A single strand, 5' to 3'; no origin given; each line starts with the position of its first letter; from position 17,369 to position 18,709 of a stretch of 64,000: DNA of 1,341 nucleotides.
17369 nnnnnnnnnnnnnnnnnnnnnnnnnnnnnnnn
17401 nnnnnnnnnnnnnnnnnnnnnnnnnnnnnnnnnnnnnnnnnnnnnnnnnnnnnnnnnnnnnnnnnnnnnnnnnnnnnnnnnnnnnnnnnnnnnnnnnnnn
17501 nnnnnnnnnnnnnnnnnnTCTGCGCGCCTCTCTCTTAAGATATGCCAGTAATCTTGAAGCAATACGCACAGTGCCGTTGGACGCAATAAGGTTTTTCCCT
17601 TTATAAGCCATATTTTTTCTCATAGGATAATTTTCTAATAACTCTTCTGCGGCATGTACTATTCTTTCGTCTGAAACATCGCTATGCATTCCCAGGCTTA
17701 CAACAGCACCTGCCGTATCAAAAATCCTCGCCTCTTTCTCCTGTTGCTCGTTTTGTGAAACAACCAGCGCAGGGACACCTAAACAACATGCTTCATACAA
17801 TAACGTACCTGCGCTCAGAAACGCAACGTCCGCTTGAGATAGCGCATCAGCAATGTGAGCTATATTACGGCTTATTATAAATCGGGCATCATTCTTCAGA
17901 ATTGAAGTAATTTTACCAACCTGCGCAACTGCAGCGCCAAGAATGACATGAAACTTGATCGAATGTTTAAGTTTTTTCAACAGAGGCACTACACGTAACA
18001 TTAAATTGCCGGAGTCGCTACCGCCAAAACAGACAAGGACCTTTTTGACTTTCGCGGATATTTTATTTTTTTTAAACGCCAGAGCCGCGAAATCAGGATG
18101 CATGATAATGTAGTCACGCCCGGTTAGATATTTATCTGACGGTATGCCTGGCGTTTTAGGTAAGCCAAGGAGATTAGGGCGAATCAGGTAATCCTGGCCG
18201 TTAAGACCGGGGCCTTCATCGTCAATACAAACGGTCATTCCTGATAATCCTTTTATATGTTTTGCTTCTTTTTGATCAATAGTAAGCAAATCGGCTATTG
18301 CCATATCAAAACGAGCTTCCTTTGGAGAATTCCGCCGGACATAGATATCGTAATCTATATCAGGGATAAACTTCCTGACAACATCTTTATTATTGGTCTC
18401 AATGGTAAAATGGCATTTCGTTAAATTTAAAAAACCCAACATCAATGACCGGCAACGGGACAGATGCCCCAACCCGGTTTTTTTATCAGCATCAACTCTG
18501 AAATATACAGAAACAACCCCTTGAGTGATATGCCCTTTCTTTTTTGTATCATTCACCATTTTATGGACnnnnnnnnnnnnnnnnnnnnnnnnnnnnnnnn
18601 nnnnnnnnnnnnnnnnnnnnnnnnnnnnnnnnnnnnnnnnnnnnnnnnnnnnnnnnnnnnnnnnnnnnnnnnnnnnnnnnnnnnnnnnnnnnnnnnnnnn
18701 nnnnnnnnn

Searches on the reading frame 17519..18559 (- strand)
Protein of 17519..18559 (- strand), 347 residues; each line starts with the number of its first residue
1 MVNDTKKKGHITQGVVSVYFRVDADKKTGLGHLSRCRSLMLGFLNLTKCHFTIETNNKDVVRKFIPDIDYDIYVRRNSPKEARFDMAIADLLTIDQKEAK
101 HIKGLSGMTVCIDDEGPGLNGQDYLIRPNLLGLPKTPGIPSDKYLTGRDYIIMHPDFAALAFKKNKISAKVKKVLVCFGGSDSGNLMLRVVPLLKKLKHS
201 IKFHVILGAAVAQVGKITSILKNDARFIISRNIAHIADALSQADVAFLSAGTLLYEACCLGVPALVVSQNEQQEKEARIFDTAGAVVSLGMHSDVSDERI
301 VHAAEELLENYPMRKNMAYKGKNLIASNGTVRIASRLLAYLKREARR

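Call 8: search_protein_families(library=pfam, proteins=[window:17519-18559:-], max_evalue=0.001)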
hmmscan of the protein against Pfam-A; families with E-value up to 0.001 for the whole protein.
window:17519-18559:- (347 aa): 2 families
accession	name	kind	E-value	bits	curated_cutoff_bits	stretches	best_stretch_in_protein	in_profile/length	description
PF00534.26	Glycos_transf_1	-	8.7e-05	22.6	26.4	1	186-323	32-171/172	Glycosyl transferases group 1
PF04101.22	Glyco_tran_28_C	-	0.00077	20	22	0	175-320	2-153/166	Glycosyltransferase family 28 C-terminal domain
